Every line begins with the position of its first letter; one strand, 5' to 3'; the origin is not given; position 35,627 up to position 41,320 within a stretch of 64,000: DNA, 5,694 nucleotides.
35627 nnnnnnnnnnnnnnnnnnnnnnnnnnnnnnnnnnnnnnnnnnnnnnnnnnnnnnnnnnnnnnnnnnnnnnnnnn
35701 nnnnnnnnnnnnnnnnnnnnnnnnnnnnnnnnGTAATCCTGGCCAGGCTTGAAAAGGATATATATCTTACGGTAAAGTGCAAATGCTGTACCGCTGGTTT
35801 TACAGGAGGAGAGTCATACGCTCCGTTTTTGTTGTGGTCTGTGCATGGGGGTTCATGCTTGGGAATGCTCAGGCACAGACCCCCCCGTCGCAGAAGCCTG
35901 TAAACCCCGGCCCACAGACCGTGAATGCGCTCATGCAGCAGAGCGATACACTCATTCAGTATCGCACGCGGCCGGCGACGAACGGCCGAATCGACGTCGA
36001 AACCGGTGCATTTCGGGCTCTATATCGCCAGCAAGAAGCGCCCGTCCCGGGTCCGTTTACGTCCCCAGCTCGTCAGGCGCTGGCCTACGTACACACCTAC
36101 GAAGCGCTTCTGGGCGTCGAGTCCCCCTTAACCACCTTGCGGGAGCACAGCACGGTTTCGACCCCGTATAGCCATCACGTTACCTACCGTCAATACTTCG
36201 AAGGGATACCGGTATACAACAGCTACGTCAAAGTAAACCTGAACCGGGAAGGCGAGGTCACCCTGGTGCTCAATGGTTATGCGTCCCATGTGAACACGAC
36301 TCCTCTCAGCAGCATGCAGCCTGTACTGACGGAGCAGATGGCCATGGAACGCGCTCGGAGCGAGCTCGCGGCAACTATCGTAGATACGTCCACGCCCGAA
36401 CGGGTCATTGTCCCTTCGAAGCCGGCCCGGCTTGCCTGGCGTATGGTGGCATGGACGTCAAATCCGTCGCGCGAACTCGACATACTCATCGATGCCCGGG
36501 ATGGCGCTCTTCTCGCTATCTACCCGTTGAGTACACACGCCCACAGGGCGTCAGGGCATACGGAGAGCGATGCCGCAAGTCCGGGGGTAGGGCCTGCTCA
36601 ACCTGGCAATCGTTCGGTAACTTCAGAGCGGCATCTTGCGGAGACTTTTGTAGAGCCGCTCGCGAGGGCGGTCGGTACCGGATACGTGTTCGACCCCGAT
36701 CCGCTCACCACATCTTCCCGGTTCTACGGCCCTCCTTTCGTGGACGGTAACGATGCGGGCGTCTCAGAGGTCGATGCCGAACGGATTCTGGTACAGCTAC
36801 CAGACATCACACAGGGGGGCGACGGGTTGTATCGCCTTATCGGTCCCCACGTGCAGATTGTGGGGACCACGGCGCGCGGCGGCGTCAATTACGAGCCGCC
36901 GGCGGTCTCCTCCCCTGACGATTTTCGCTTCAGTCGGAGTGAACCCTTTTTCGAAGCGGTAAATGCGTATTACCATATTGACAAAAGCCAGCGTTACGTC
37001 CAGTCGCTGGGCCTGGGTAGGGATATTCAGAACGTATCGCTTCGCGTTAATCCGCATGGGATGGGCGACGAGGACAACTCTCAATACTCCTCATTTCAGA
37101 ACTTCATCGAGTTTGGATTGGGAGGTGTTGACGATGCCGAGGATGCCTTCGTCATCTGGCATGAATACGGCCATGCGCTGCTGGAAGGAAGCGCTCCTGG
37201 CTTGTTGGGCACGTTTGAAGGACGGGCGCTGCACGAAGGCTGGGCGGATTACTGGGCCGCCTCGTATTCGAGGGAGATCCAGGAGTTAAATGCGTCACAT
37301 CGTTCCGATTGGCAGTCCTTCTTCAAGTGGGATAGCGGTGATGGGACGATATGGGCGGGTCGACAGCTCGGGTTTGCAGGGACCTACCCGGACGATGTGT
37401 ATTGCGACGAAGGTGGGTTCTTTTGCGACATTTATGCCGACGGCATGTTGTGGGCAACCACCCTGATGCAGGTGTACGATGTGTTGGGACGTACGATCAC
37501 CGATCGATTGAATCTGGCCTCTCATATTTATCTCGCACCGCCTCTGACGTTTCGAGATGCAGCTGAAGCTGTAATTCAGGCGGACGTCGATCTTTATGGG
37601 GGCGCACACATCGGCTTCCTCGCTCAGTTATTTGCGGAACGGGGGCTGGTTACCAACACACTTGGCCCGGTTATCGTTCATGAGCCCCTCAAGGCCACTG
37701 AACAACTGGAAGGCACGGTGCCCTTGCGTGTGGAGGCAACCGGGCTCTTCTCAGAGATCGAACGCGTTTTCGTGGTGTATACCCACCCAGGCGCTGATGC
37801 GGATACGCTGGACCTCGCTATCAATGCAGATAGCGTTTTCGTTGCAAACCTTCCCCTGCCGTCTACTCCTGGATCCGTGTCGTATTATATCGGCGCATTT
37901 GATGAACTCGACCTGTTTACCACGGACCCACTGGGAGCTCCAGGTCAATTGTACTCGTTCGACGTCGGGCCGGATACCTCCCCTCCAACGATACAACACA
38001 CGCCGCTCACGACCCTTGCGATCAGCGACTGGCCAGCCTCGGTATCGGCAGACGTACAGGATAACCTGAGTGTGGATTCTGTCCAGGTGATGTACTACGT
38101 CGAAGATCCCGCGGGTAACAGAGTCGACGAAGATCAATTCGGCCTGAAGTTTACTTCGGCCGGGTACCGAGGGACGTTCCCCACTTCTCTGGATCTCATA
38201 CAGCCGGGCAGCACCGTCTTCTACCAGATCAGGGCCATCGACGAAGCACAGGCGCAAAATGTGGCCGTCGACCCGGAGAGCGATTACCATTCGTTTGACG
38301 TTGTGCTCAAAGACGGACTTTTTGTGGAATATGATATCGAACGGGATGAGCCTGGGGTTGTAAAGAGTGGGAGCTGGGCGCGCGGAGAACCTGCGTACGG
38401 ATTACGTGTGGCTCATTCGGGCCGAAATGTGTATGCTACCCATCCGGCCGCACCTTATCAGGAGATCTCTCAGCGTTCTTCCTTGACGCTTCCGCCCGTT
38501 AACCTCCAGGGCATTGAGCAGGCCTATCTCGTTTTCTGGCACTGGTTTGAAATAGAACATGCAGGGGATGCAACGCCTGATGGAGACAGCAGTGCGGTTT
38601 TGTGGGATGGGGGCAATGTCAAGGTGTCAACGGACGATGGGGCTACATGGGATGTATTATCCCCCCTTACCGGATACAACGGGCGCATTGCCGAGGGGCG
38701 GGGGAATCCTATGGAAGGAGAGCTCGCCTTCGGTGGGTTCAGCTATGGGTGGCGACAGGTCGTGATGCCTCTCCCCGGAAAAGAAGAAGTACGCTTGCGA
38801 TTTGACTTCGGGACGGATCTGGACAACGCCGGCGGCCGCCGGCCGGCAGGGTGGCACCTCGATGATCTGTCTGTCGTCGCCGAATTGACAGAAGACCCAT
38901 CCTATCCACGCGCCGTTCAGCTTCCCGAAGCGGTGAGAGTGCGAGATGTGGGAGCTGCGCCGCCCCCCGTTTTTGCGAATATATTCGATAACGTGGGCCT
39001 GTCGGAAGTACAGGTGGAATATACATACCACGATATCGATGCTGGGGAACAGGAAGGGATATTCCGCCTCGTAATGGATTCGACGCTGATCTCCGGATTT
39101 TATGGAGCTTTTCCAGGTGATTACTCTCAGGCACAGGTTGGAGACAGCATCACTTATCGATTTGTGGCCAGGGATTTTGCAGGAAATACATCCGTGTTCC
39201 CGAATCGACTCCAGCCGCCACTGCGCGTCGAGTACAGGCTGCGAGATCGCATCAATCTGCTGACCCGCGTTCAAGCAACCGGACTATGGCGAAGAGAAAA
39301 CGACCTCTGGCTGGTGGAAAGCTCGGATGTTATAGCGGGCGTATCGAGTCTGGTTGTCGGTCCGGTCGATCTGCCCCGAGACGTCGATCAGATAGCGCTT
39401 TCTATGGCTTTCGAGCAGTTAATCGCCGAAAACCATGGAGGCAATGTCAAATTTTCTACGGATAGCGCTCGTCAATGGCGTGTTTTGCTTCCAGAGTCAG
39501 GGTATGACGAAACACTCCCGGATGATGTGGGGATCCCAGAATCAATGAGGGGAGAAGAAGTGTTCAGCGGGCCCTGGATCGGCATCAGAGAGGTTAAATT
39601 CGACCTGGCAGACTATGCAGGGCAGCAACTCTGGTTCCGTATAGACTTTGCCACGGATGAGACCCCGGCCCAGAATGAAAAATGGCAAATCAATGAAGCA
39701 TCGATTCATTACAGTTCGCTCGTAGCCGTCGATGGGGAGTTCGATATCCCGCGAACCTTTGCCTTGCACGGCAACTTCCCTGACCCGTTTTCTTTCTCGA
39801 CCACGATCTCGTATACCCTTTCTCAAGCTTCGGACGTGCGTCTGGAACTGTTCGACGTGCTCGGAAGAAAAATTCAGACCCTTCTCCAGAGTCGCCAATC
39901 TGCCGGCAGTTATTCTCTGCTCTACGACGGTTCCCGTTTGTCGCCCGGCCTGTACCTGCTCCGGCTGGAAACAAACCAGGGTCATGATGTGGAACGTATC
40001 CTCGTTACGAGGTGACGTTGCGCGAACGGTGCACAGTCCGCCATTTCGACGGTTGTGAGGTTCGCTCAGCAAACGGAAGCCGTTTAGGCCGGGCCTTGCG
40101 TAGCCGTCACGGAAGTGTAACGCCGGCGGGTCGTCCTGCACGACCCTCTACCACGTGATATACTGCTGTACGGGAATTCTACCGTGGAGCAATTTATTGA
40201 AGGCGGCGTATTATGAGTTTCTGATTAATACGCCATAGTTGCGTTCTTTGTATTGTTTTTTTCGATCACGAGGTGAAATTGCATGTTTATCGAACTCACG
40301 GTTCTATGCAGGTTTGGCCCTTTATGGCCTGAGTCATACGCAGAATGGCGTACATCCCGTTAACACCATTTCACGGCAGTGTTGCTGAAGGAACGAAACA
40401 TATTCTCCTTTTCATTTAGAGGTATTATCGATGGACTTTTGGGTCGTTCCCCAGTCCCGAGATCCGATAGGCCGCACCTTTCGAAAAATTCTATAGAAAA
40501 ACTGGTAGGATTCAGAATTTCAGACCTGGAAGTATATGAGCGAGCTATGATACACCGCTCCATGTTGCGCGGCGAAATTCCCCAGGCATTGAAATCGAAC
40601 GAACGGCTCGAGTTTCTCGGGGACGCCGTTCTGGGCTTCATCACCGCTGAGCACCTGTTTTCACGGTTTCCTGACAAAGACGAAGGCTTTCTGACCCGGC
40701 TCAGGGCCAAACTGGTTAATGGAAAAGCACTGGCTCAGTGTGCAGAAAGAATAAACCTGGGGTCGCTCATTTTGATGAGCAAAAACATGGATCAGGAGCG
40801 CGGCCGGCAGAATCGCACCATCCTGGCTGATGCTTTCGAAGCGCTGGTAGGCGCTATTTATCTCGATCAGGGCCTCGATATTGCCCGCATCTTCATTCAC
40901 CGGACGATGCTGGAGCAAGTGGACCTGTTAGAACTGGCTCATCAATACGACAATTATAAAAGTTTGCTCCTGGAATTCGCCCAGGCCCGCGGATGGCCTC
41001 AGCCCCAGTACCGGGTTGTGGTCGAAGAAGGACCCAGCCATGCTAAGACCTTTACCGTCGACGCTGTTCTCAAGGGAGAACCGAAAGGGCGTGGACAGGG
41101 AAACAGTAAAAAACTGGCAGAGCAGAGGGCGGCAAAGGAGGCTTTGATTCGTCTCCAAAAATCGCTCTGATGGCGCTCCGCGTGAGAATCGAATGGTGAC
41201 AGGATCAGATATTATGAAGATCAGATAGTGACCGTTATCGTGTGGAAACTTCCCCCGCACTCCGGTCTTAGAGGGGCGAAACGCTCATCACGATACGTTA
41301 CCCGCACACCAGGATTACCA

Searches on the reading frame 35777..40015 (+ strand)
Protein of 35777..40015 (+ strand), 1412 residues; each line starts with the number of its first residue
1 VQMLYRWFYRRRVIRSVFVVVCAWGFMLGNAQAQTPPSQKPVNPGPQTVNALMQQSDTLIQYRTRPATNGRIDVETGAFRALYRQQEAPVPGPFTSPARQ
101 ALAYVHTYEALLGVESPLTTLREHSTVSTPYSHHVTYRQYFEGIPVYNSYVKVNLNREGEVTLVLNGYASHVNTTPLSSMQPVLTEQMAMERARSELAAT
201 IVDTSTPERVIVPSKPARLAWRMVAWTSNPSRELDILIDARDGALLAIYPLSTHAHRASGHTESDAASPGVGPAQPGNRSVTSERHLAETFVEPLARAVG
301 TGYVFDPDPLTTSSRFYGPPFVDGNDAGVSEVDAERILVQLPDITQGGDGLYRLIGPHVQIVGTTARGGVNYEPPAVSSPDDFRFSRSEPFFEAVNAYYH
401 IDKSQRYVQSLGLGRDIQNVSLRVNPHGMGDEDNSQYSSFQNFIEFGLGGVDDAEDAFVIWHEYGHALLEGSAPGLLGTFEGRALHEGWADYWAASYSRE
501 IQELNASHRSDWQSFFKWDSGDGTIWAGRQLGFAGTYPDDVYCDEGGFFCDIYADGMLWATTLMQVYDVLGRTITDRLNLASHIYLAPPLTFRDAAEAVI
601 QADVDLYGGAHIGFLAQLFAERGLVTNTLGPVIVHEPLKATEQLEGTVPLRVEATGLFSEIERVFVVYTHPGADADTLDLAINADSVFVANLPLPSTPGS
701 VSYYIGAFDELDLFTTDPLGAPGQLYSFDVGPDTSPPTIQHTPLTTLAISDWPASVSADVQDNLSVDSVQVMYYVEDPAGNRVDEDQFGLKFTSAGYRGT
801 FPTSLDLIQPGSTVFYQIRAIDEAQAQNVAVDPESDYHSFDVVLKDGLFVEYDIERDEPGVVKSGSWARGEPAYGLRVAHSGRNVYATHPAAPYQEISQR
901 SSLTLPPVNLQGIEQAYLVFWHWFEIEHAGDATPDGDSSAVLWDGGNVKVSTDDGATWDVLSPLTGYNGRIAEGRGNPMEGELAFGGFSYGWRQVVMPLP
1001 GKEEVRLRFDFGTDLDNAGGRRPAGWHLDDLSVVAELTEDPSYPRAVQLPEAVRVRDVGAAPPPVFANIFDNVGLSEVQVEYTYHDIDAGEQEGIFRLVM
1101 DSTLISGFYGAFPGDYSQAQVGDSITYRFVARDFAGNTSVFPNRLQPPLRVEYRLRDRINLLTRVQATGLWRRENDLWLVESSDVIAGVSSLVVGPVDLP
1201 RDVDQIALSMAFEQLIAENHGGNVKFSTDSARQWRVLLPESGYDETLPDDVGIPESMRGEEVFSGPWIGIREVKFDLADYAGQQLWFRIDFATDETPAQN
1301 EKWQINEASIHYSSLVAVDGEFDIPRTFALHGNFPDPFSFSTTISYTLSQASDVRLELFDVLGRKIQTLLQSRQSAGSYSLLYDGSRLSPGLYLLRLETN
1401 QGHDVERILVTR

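Call 49: search_protein_families(library=pfam, proteins=[window:35777-40015:+], max_evalue=0.00001)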
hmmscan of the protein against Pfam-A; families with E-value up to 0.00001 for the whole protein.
window:35777-40015:+ (1412 aa): 3 families
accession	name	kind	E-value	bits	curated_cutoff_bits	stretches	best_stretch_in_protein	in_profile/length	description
PF07504.19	FTP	-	4.1e-09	36.6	21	1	133-166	16-49/51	Fungalysin/Thermolysin Propeptide Motif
PF18962.6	Por_Secre_tail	-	1.4e-06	28.9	27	0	1334-1410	2-75/75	Secretion system C-terminal sorting domain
PF02128.21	Peptidase_M36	-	2.5e-06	27.4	23.3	0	456-625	179-365/368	Fungalysin metallopeptidase (M36)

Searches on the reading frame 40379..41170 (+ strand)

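Call 49: search_protein_families(library=pfam, proteins=[window:40379-41170:+], max_evalue=0.00001)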
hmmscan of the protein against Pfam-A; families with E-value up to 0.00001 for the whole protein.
window:40379-41170:+ (263 aa): 3 families
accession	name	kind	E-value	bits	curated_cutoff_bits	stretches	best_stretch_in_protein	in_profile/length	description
PF14622.11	Ribonucleas_3_3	-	6.6e-35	120.5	35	1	51-180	3-127/128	Ribonuclease-III-like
PF00636.31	Ribonuclease_3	-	5.1e-27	95.1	27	1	75-165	1-102/102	Ribonuclease III domain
PF00035.32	dsrm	-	5.3e-19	69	23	1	193-257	1-64/66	Double-stranded RNA binding motif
